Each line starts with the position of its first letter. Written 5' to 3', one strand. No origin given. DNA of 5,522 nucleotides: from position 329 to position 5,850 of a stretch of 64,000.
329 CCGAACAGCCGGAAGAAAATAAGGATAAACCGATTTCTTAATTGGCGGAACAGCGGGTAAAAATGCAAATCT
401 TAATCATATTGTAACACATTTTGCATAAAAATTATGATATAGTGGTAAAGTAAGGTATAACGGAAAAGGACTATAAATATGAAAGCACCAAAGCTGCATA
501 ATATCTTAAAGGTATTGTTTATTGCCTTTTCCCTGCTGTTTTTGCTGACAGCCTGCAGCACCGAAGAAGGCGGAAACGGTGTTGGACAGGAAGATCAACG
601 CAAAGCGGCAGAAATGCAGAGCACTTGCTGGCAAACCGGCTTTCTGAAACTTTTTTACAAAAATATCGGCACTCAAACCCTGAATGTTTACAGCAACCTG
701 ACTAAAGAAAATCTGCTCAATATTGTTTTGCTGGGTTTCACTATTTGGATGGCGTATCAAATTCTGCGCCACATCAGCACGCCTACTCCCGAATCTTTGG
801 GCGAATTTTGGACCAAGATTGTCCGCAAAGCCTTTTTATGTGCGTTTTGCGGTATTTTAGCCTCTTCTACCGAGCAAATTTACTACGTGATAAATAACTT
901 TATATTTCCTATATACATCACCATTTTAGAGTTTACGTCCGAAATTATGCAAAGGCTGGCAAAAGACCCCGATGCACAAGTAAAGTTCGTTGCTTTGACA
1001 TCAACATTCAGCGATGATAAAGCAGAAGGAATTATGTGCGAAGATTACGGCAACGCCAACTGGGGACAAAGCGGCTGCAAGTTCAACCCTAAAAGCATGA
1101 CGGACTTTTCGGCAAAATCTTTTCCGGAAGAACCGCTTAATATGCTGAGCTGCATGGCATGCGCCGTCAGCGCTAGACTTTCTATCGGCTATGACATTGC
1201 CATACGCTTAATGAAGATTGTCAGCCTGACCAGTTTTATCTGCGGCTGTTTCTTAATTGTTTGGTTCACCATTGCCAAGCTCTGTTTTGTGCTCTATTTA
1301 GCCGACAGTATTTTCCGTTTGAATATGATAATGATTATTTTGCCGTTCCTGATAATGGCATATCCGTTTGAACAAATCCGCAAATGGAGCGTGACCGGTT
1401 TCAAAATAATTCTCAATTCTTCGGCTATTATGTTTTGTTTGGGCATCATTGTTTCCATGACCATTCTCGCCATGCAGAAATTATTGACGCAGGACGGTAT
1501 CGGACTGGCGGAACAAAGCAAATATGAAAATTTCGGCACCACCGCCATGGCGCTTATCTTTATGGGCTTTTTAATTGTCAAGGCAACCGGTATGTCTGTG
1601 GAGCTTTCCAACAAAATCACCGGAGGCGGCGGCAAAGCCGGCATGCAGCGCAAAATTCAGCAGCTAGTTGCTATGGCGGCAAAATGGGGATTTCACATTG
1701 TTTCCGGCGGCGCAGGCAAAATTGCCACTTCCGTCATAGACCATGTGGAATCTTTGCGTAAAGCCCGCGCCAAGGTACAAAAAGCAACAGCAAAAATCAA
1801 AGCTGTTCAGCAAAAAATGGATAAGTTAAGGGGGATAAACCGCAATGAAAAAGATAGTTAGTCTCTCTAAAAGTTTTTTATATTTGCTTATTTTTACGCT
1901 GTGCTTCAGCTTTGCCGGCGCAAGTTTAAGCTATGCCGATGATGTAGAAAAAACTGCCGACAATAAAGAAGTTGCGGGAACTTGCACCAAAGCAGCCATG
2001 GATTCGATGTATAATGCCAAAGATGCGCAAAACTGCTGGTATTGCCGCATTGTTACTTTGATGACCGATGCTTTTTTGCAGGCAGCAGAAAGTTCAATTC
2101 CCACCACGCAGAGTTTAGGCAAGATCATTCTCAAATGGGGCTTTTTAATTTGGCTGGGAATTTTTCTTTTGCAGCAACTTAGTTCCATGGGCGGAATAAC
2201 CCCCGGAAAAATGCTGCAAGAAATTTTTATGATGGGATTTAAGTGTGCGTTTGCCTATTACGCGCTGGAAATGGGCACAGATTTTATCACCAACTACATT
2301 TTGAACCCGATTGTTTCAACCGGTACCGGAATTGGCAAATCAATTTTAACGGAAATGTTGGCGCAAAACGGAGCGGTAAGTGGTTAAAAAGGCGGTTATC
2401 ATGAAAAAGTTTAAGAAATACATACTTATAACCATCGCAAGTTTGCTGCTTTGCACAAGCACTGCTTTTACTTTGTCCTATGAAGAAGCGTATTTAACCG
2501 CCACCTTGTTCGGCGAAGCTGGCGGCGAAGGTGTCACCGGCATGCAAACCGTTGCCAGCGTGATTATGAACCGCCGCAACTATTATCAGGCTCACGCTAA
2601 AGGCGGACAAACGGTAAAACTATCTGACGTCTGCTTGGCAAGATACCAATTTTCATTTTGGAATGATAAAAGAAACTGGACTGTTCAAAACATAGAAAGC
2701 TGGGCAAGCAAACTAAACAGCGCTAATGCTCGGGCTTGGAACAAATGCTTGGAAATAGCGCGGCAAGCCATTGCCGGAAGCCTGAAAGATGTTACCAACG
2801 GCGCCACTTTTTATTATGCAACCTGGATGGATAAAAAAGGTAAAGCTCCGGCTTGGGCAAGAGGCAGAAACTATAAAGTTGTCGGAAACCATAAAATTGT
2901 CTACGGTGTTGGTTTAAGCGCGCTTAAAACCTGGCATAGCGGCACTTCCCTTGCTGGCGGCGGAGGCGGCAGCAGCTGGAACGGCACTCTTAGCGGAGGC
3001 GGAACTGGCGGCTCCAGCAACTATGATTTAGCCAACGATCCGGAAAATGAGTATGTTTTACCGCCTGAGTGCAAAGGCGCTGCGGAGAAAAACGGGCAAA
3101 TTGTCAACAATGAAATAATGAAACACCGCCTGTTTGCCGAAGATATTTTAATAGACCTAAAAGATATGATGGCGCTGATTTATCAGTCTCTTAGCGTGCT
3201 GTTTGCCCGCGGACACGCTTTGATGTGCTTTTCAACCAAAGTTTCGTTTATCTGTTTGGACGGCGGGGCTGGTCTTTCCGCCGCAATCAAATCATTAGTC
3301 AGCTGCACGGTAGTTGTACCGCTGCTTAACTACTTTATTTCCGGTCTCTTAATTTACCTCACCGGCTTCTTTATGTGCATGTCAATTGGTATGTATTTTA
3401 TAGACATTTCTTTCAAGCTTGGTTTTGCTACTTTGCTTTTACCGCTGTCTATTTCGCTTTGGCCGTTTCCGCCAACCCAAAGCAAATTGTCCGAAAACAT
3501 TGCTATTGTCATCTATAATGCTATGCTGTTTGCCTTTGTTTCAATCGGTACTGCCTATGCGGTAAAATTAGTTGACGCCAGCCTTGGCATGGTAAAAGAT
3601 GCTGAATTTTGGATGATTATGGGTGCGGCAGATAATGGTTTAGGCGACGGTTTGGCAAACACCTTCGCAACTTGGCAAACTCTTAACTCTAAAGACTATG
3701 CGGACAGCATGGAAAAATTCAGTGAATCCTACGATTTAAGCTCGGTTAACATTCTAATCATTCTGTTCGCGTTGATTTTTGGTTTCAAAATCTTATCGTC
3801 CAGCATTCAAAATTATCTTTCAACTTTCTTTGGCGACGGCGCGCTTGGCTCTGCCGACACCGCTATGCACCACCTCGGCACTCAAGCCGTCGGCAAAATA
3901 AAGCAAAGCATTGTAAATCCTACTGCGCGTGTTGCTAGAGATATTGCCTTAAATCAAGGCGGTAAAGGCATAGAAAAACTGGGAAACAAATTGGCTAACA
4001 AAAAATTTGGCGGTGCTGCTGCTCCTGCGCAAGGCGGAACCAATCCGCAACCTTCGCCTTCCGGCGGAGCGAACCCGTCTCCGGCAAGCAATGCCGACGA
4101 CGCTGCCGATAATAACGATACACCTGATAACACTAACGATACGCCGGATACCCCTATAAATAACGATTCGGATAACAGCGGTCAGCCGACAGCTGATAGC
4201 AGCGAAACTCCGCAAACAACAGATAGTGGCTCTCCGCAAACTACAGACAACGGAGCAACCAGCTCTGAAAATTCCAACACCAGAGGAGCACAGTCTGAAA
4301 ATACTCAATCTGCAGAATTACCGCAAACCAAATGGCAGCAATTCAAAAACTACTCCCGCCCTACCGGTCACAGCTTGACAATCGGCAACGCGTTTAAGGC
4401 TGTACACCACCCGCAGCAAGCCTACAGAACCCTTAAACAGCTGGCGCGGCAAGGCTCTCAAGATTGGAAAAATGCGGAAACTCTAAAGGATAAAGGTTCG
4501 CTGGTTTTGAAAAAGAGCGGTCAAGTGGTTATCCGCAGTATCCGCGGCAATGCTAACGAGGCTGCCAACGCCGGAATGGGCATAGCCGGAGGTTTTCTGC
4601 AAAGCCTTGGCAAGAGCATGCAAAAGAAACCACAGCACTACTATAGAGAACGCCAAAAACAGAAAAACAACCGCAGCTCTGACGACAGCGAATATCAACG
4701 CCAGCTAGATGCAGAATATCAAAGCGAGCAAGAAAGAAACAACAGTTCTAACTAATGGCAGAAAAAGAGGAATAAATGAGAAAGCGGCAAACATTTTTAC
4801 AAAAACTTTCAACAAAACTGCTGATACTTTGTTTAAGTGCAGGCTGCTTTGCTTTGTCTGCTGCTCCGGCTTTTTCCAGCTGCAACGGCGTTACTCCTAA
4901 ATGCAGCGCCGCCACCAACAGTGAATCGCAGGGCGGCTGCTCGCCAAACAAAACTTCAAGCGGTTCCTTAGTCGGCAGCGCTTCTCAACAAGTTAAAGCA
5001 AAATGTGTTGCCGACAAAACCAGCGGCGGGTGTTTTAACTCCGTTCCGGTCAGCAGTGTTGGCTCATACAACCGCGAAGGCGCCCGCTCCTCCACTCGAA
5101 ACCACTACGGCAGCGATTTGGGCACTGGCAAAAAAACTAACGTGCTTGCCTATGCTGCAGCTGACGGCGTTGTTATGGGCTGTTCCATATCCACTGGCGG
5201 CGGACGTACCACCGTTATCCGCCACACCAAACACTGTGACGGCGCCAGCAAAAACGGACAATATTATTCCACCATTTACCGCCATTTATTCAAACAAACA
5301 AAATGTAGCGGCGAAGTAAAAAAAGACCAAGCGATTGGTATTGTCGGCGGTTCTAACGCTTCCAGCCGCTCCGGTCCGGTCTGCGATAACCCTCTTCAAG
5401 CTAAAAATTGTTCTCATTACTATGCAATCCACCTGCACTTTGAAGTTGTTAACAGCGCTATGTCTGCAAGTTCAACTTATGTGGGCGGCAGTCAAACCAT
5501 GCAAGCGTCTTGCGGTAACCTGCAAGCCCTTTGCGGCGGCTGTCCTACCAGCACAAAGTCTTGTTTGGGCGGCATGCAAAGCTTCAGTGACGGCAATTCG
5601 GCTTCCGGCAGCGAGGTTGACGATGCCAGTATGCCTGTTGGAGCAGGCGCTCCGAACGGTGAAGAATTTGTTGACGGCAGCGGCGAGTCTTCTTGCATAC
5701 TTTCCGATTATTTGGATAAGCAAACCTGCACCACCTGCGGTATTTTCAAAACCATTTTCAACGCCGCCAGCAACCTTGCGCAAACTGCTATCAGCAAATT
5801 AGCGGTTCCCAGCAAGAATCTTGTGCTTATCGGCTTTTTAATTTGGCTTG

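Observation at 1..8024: Operon of tandem VirB6/TrbL-like channel proteins, two with built-in peptidoglycan hydrolase domains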

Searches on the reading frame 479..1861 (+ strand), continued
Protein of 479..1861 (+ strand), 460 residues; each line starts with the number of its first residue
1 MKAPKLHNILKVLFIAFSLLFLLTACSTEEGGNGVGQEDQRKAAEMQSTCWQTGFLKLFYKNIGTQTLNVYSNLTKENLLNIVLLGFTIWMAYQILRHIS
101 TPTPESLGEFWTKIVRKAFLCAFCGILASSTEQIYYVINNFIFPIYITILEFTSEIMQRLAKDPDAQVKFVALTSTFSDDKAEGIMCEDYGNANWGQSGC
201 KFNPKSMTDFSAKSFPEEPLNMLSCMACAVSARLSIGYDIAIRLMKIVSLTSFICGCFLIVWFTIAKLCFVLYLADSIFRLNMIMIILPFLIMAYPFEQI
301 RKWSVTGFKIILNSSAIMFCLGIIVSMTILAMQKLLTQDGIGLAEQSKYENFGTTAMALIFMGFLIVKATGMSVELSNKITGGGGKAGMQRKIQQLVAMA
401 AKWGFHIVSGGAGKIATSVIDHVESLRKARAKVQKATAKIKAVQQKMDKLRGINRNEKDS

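Call 96: list_cluster_members(proteins=[P0316, P0322, P0324, P0335, P0344, P0347, P0358, P0340, P0354, P0365])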
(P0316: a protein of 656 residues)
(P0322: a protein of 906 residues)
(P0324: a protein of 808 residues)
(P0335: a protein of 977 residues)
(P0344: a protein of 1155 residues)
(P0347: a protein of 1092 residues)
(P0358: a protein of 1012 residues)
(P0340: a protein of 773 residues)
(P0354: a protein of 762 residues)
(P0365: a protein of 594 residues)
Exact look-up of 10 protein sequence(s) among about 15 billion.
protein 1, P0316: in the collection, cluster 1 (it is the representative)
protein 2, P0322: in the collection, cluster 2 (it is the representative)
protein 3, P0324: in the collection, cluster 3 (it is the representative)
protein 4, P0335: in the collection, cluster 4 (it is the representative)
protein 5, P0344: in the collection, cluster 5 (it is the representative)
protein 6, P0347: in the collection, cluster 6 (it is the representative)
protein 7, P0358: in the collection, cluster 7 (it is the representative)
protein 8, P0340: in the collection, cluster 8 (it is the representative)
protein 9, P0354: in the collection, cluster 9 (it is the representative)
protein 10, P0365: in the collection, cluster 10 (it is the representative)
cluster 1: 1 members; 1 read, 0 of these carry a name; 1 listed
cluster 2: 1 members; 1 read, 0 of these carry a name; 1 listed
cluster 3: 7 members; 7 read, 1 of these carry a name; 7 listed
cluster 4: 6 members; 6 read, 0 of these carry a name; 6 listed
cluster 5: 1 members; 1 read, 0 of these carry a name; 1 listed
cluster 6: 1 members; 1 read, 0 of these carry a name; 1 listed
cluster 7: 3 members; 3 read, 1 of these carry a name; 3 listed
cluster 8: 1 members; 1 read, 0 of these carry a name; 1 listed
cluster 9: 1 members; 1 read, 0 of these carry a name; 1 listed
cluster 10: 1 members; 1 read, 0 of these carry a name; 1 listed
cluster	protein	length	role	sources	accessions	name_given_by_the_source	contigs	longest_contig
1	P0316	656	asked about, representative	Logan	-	-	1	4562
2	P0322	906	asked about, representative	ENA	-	-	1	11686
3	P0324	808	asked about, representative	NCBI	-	-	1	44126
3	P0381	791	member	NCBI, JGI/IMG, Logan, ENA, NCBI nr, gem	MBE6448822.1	MAG: type IV secretion system protein [Alphaproteobacteria bacterium] | type IV secretion system protein [Alphaproteobacteria bacterium]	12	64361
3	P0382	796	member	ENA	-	-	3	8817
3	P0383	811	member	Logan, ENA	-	-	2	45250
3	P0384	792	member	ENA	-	-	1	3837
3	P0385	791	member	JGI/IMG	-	-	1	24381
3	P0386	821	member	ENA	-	-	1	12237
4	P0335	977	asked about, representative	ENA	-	-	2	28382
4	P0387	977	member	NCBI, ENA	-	-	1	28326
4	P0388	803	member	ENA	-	-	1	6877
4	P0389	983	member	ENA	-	-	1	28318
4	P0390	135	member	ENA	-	-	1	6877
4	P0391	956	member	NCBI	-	-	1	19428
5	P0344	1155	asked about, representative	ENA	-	-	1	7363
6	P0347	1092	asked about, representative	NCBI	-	-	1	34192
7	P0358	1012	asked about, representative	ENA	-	-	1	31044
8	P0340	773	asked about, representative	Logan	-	-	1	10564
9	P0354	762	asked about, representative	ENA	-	-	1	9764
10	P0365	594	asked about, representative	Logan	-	-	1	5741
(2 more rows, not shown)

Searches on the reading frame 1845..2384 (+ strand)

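Call 4: search_protein_families(library=pfam, proteins=[window:1845-2384:+], max_evalue=1)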
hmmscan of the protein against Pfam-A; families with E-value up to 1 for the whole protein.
window:1845-2384:+ (180 aa): 1 family
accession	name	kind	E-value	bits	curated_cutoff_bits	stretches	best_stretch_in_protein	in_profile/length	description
PF23071.1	DUF7044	-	0.075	13.7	27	1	32-84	22-77/94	Domain of unknown function (DUF7044)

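Call 8: search_protein_families(library=ncbifam, proteins=[window:1845-2384:+], max_evalue=1)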
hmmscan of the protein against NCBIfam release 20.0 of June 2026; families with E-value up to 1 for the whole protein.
window:1845-2384:+ (180 aa): 0 families

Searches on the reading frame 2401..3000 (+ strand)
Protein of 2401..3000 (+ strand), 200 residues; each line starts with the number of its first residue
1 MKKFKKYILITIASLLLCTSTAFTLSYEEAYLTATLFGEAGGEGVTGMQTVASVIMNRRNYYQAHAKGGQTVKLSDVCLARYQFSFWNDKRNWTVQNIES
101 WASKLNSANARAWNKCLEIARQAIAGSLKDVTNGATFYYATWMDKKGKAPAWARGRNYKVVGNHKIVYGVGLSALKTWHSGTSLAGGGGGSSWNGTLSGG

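Call 61: search_solved_structures(query=window:2401-3000:+, max_evalue=0.01, show_alignments=2)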
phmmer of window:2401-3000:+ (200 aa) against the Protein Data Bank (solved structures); distinct sequences matched with E-value up to 0.01: 0.

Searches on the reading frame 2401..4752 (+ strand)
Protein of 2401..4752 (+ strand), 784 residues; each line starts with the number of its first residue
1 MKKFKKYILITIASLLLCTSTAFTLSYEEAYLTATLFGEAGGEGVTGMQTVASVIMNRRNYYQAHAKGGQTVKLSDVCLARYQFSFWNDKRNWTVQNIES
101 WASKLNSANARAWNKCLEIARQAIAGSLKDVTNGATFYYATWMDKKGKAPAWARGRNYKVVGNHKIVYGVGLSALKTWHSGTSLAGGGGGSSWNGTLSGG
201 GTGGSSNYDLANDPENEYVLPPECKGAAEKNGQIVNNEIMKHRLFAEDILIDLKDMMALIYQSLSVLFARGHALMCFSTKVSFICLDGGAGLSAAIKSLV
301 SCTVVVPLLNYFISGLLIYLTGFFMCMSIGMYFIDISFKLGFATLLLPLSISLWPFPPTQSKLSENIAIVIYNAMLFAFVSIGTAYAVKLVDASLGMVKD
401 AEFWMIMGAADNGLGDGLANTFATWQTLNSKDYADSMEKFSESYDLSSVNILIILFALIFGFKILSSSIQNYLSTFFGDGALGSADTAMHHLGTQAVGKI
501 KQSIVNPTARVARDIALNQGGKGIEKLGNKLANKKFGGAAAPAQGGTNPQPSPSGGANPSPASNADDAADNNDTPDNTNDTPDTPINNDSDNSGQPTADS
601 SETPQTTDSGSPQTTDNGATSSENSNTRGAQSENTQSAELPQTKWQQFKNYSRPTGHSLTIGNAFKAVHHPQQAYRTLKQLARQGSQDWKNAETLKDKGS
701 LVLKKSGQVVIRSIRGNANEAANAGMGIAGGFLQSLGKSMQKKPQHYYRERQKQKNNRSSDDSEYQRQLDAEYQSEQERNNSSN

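Call 4: search_protein_families(library=pfam, proteins=[window:2401-4752:+], max_evalue=1)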
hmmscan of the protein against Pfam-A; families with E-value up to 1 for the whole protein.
window:2401-4752:+ (784 aa): 1 family
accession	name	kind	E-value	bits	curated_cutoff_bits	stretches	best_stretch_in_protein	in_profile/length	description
PF07486.17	Hydrolase_2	-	1.1e-13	52.1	27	1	42-164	1-97/100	Cell Wall Hydrolase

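Call 8: search_protein_families(library=ncbifam, proteins=[window:2401-4752:+], max_evalue=1)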
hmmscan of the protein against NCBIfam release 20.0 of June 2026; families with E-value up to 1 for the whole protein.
window:2401-4752:+ (784 aa): 1 family
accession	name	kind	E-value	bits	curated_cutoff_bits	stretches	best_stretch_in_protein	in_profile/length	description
TIGR02869.1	spore_SleB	equivalog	0.029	14.3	236.5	0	29-89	88-143/201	spore cortex-lytic enzyme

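Call 26: find_homologous_proteins(query=window:2401-4752:+, max_evalue=0.001)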
Query window:2401-4752:+ (784 aa): 26 proteins with E <= 0.001 among 8000 candidates.
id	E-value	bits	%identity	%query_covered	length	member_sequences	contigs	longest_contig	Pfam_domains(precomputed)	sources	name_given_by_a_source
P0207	0.0e+0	1750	98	100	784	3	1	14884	PF07486.18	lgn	-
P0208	0.0e+0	1594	90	100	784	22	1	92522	PF07486.18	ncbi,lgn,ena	-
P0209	0.0e+0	1551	88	100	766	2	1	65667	PF07486.18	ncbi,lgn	-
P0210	0.0e+0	1235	69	100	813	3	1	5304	PF07486.18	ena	-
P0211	0.0e+0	1216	68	100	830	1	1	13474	PF07486.18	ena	-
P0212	0.0e+0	1213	69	100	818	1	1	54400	PF07486.18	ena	-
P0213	0.0e+0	1210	67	100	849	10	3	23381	PF07486.18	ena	-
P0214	0.0e+0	1210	70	100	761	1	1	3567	PF07486.18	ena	-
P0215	0.0e+0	1209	69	100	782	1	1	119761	PF07486.18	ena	-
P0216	0.0e+0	1207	70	100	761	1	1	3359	PF07486.18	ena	-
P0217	0.0e+0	1205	69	100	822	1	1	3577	PF07486.18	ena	-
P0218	0.0e+0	1202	65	100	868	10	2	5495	PF07486.18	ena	-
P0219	0.0e+0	1185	68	100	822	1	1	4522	PF07486.18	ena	-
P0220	9.1e-292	988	60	98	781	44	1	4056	PF07486.18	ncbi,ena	-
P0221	7.5e-286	968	57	96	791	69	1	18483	PF07486.18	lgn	-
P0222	3.8e-285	966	57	96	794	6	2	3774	PF07486.18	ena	-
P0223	7.0e-268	909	53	83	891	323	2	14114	PF07486.18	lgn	-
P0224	6.6e-238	810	47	96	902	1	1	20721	PF07486.18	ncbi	-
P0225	5.1e-153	529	47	69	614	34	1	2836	PF07486.18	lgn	-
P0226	1.7e-152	527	45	69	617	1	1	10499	PF07486.18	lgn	-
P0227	1.4e-149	518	45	69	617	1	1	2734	PF07486.18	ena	-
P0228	3.0e-127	444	36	97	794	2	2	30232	PF07486.18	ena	-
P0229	3.3e-92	328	32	100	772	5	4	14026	PF07486.18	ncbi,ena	-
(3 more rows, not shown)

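Call 63: search_solved_structures(query=A3, max_evalue=1, show_alignments=2)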
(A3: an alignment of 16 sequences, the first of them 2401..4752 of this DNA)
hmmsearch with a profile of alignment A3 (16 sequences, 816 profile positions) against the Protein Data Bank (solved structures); distinct sequences matched with E-value up to 1: 2.
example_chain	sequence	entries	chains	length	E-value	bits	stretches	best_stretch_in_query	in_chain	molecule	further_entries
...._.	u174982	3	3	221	0.5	11.7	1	360-461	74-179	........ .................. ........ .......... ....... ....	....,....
9ivc_B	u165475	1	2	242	0.62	11.4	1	360-461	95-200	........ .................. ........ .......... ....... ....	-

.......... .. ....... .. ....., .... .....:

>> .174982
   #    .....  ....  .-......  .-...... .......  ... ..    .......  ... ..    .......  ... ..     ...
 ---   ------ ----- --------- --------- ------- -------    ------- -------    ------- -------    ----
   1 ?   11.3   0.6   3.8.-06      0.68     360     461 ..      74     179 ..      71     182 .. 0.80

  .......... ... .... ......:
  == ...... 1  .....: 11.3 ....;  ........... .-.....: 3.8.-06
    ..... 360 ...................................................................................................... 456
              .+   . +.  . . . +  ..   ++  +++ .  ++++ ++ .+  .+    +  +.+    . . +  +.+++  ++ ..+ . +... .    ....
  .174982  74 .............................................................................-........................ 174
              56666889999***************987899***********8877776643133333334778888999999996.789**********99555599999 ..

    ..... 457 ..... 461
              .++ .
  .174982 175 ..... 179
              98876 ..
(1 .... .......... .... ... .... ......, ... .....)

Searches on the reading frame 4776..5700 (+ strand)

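Call 62: search_solved_structures(query=window:4776-5700:+, max_evalue=0.01, show_alignments=2)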
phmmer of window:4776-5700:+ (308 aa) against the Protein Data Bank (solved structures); distinct sequences matched with E-value up to 0.01: 0.
